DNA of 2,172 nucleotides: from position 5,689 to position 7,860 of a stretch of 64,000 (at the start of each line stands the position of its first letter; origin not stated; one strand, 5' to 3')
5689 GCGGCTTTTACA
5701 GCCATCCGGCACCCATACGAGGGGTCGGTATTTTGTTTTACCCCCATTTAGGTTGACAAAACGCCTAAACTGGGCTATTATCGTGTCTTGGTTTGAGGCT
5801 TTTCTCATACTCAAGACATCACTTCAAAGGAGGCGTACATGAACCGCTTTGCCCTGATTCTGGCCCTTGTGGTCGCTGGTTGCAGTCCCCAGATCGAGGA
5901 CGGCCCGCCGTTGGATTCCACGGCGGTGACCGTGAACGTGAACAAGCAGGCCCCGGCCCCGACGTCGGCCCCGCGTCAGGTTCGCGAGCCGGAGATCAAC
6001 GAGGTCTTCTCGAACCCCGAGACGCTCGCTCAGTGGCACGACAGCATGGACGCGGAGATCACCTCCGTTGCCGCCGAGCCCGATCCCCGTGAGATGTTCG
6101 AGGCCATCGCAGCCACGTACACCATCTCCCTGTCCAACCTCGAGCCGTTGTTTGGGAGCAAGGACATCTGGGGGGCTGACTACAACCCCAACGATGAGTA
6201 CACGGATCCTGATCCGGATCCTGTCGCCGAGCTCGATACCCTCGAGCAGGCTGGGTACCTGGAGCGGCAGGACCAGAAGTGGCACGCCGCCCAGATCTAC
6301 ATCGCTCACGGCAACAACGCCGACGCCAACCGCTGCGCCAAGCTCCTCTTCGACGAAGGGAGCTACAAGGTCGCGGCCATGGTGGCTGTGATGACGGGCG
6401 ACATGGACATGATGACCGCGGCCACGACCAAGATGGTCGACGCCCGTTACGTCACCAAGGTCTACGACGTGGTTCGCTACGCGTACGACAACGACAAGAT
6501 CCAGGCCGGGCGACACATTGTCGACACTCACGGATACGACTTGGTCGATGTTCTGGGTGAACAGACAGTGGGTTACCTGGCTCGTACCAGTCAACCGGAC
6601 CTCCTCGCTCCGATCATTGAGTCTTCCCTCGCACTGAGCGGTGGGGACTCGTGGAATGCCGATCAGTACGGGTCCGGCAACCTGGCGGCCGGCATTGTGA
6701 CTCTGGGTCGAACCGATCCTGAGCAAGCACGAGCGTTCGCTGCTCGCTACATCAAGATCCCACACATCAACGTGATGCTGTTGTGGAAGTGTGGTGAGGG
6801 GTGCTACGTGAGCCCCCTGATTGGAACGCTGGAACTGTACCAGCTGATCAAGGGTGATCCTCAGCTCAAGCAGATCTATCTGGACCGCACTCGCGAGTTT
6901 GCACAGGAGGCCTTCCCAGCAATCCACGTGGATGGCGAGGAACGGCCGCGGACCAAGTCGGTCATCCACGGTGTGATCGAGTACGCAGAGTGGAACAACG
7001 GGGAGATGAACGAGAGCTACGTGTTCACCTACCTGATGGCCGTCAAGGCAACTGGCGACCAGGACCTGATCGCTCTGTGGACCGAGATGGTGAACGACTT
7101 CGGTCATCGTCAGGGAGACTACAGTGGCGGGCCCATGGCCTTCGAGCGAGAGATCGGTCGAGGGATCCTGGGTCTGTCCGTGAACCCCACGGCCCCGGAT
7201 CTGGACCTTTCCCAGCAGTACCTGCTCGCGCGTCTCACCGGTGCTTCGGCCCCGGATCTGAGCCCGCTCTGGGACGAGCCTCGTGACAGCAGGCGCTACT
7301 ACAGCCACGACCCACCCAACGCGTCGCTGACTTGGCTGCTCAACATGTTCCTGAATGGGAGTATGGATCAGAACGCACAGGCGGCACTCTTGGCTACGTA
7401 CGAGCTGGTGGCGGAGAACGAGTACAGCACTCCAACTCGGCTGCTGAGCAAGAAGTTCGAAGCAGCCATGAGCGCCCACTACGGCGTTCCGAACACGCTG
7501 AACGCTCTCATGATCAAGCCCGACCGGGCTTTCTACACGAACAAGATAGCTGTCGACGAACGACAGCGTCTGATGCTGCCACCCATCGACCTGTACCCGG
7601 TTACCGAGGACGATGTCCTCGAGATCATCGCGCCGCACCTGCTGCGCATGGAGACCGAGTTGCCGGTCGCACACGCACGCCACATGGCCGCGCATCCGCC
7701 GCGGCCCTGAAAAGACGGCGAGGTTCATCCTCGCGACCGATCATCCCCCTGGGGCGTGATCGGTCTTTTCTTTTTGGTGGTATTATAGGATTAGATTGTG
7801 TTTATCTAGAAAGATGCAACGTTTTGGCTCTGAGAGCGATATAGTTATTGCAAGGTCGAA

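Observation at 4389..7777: G+C-rich islets in a low-GC genome (five loci: 4389-7710, 14053-15570, 36858-37730, 43705-44874)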

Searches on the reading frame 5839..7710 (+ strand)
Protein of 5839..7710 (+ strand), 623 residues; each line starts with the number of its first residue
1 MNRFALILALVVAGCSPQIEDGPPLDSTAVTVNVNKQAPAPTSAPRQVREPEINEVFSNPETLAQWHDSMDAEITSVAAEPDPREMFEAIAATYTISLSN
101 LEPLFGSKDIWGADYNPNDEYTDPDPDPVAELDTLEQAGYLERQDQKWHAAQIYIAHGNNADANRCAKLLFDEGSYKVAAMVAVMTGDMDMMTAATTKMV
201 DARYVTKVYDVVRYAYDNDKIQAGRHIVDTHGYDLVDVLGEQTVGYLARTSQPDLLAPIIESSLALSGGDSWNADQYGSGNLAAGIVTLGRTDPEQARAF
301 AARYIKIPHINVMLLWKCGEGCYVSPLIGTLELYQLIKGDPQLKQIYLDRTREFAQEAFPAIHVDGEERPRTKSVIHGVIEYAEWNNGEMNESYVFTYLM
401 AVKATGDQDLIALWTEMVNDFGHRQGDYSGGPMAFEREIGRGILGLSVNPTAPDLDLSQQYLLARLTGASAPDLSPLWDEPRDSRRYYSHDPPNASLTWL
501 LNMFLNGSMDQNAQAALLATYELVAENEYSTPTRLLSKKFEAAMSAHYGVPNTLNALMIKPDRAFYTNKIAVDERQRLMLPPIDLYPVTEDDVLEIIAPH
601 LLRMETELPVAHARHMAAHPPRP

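Call 4: search_protein_families(library=pfam, proteins=[window:5839-7710:+], max_evalue=0.01)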
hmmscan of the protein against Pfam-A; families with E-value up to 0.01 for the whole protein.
window:5839-7710:+ (623 aa): 1 family
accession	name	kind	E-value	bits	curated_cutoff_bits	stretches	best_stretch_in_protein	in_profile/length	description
PF23774.1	TPR_GEMI5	-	0.0027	17.7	33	1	136-202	136-202/209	GEMI5 TPR domain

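Call 5: search_protein_families(library=ncbifam, proteins=[window:5839-7710:+], max_evalue=0.01)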
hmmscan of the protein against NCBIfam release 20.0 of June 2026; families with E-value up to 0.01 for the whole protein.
window:5839-7710:+ (623 aa): 0 families

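Call 10: find_encoding_contigs(protein=window:5839-7710:+, flank=8000, max_places=6)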
Protein window:5839-7710:+ (623 aa): no gene with exactly this product is on record in the collection.

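Call 44: find_homologous_proteins(query=window:5839-7710:+, max_evalue=0.00001)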
Query window:5839-7710:+ (623 aa): 6 proteins with E <= 0.00001 among 8000 candidates.
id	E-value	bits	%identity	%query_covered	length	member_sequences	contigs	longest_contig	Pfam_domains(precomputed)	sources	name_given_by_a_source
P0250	0.0e+0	1433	100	100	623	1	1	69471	-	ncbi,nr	ncbi:MAG: hypothetical protein HQ488_03255 [Parcubacteria group bacterium]|nr:hypothetical protein [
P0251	1.4e-215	736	55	100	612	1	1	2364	-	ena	-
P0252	5.2e-152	526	45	99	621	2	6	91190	-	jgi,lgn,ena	-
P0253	9.3e-88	313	34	95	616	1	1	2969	-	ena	-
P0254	3.5e-81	292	33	90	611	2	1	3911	-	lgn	-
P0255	7.2e-67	244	29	92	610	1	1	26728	-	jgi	jgi:hypothetical protein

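Call 45: find_encoding_contigs(protein=P0252, flank=10000, max_places=2)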
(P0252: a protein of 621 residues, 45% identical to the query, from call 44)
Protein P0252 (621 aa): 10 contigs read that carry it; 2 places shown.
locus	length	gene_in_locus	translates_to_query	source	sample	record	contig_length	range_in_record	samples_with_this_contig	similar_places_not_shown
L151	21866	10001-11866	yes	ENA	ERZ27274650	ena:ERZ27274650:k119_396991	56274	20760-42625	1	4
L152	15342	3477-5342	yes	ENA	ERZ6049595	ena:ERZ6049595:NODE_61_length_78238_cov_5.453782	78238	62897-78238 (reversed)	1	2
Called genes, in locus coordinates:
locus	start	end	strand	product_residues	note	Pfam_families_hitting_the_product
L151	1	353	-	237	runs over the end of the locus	-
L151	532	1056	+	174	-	PF08123:DOT1 (faint), PF08241:Methyltransf_11 (weak), PF13649:Methyltransf_25 (weak)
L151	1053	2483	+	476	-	PF01142:TruD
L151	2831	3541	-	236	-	-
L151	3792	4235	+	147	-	PF13785:DUF4178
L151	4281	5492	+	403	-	PF18884:TSP3_bac (faint)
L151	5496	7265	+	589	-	PF03717:PBP_dimer, PF00905:Transpeptidase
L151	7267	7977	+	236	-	PF00005:ABC_tran, PF02463:SMC_N (faint), PF13304:AAA_21 (faint)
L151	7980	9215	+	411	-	PF12704:MacB_PCD, PF02687:FtsX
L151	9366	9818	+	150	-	-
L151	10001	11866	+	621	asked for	-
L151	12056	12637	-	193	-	PF13238:AAA_18, PF13207:AAA_17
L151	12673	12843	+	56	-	-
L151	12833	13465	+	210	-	PF04542:Sigma70_r2, PF08281:Sigma70_r4_2, PF04545:Sigma70_r4, PF14493:HTH_40 (weak)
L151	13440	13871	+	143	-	-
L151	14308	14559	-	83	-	PF01035:DNA_binding_1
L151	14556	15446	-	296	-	PF00730:HhH-GPD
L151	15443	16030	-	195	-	PF01928:CYTH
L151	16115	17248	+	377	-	-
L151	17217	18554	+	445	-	PF13660:DUF4147, PF05161:MOFRL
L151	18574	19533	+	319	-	PF18030:Rimk_N, PF14397:ATPgrasp_ST (faint), PF14398:ATPgrasp_YheCD (faint), PF02655:ATP-grasp_3, PF02786:CPSase_L_D2 (weak), PF02955:GSH-S_ATP, PF08443:RimK, PF07478:Dala_Dala_lig_C (weak)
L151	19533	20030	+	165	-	PF03449:GreA_GreB_N, PF01272:GreA_GreB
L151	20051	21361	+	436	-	PF00270:DEAD, PF04851:ResIII, PF00271:Helicase_C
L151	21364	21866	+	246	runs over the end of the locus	PF22435:MRM3-like_sub_bind (faint), PF00588:SpoU_methylase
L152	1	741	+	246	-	?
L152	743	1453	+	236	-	PF00005:ABC_tran, PF02463:SMC_N (faint), PF13304:AAA_21 (faint)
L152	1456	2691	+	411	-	PF12704:MacB_PCD, PF02687:FtsX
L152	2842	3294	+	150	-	-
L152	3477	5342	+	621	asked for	-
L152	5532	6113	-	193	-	PF13238:AAA_18, PF13207:AAA_17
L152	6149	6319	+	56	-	-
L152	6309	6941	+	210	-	PF04542:Sigma70_r2, PF08281:Sigma70_r4_2, PF04545:Sigma70_r4, PF14493:HTH_40 (weak)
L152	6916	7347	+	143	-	-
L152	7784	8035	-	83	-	PF01035:DNA_binding_1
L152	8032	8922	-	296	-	PF00730:HhH-GPD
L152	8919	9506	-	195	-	PF01928:CYTH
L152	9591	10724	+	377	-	-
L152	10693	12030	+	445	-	PF13660:DUF4147, PF05161:MOFRL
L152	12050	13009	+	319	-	PF18030:Rimk_N, PF14397:ATPgrasp_ST (faint), PF14398:ATPgrasp_YheCD (faint), PF02655:ATP-grasp_3, PF02786:CPSase_L_D2 (weak), PF02955:GSH-S_ATP, PF08443:RimK, PF07478:Dala_Dala_lig_C (weak)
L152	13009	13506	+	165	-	PF03449:GreA_GreB_N, PF01272:GreA_GreB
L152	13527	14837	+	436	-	PF00270:DEAD, PF04851:ResIII, PF00271:Helicase_C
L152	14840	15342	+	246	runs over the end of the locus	PF22435:MRM3-like_sub_bind (faint), PF00588:SpoU_methylase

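Call 46: find_encoding_contigs(protein=P0255, flank=10000, max_places=2)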
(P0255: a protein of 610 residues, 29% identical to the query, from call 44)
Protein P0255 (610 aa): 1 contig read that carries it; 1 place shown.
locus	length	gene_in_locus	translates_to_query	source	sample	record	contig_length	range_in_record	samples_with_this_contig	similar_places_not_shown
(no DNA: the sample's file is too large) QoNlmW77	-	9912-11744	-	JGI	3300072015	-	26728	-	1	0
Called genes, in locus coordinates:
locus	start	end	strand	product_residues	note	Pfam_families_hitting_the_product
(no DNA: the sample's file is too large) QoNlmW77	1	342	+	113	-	?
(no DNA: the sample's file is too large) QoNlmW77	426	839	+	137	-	-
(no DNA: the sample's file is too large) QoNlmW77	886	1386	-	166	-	PF04087:DUF389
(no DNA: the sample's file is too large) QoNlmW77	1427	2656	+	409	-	PF01699:Na_Ca_ex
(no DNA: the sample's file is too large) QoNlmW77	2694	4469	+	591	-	PF01807:Zn_ribbon_DnaG, PF08275:DNAG_N, PF01751:Toprim, PF13155:Toprim_2, PF13662:Toprim_4, PF10410:DnaB_bind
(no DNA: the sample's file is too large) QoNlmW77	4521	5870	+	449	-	PF00140:Sigma70_r1_2, PF04542:Sigma70_r2, PF04539:Sigma70_r3, PF04545:Sigma70_r4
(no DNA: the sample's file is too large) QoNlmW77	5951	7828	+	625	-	PF00364:Biotin_lipoyl (faint), PF25967:RND-MFP_C (weak), PF25989:YknX_C (weak)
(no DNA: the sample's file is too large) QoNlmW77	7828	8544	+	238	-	PF02463:SMC_N (weak), PF00005:ABC_tran, PF13304:AAA_21 (faint)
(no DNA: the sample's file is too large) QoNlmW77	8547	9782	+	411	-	PF12704:MacB_PCD, PF02687:FtsX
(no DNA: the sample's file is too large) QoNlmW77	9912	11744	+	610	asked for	-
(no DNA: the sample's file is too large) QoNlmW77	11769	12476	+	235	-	PF04542:Sigma70_r2, PF04545:Sigma70_r4, PF08281:Sigma70_r4_2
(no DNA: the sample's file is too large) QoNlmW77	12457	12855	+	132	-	-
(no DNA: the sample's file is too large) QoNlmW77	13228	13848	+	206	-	-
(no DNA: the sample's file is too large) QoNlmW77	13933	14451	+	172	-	-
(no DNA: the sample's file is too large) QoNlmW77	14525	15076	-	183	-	-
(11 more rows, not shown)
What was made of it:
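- Lipoprotein: it lies between MacB and the ECF sigma gene in L151/L152, and also in the contig of the 29%-identical P0255 (calls 45, 46).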

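Call 104: predict_structure(alignment_id=A5)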
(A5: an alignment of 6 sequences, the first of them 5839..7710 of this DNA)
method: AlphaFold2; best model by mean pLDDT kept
length: 623 residues; sequences in the alignment: 6
mean_pLDDT: 74.1   pTM: 0.61
mean pLDDT of the five models: 74.1, 73.3, 72.9, 72.0, 68.8
residues with pLDDT >= 90: 217; 70-90: 214; 50-70: 53; < 50: 139
segments of 3 or more residues with pLDDT < 50: 1-44, 112-132, 270-280, 314-328, 363-392, 425-431, 483-493
pLDDT, mean of each block of 10 residues (from residue 1): 41 33 32 34 58 91 95 94 93 89 70 41 33 77 90 89 95 94 94 96 91 87 90 84 69 77 68 42 75 87 81 43 40 87 90 68 41 26 31 66 88 84 48 75 90 83 91 85 41 65 86 93 80 89 83 89 94 92 91 93 92 83 62
secondary structure, 60 per line:
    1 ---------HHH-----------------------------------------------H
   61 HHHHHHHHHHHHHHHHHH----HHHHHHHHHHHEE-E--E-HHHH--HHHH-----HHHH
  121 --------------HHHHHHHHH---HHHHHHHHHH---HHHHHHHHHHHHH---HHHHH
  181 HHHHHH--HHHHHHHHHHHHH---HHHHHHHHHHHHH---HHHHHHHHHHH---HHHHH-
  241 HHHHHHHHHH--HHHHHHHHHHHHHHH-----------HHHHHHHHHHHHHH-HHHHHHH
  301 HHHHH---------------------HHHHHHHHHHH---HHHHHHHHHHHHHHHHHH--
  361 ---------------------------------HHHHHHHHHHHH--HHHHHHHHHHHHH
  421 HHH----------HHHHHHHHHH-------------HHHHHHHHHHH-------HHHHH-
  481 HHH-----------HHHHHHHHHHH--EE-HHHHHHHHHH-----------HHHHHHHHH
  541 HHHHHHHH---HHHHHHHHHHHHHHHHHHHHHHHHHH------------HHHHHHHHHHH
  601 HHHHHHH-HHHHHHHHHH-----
elements in order: H60-78 H83-93 H102-105 H108-111 H117-120 H135-143 H147-156 H160-172 H176-186 H189-201 H205-217 H221-231 H235-239 H241-250 H253-267 H279-292 H294-305 H327-337 H341-358 H394-405 H408-423 H434-443 H457-467 H475-479 H495-505 H511-520 H532-548 H552-577 H590-607 H609-618

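Call 107: fold_search(model_id=the predicted structure, library=pdb)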
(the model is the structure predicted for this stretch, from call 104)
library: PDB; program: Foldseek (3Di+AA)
matches with E <= 10: 637; with E <= 0.001: 0
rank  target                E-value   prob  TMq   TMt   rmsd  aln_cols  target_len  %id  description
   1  9ijj_AC               8.1e-03  0.97  0.21  0.26  29.1       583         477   12  In situ structure of the central apparatus in mouse sperm axoneme. (released 2025-06-04)
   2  7tbm_c2               2.1e-02  0.85  0.16  0.14  17.4       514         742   10  Composite structure of the dilated human nuclear pore complex (NPC) generated with a 37A in situ cryo-ET map of CD4+  (released 2022-06-15)
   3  4rv1_A                2.3e-02  0.92  0.19  0.25  19.7       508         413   11  Crystal Structure of Engineered Protein. Northeast Structural Genomics Consortium (NESG) Target OR497. (released 2014-12-10)
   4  9ijj_AD               3.3e-02  0.80  0.19  0.21  31.8       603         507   11  In situ structure of the central apparatus in mouse sperm axoneme. (released 2025-06-04)
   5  4b8p_A                3.8e-02  0.66  0.16  0.21  19.5       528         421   12  rImp_alpha_A89NLS (released 2013-01-09)
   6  4b8j                  3.9e-02  0.75  0.16  0.20  19.3       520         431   10  rImp_alpha1a (released 2013-01-09)
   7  2yns_A                4.8e-02  0.82  0.18  0.24  19.2       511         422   11  rImp_alpha_B54NLS (released 2013-01-09)
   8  6cri_G                5.0e-02  0.63  0.17  0.18  20.4       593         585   11  Structure of the cargo bound AP-1:Arf1:tetherin-Nef stable closed trimer (released 2018-08-01)
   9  9ijj_AA               5.4e-02  0.96  0.25  0.31  18.7       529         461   12  In situ structure of the central apparatus in mouse sperm axoneme. (released 2025-06-04)
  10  9ijj_AQ               6.1e-02  0.80  0.20  0.24  29.1       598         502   12  In situ structure of the central apparatus in mouse sperm axoneme. (released 2025-06-04)
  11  4rv1_D                6.4e-02  0.69  0.17  0.22  18.9       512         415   10  Crystal Structure of Engineered Protein. Northeast Structural Genomics Consortium (NESG) Target OR497. (released 2014-12-10)
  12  4rv1_F                6.4e-02  0.54  0.14  0.18  19.7       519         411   11  Crystal Structure of Engineered Protein. Northeast Structural Genomics Consortium (NESG) Target OR497. (released 2014-12-10)
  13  7z88_A                6.4e-02  0.41  0.15  0.05  23.5       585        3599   12  DNA-PK in the intermediate state (released 2023-01-18)
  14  9ijj_AK               6.6e-02  0.51  0.16  0.18  21.8       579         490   13  In situ structure of the central apparatus in mouse sperm axoneme. (released 2025-06-04)
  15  9i4i_l                6.6e-02  0.21  0.11  0.11  28.3       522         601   11  High resolution Cryo-EM structure of human complex I in mitochondria (released 2025-11-12)
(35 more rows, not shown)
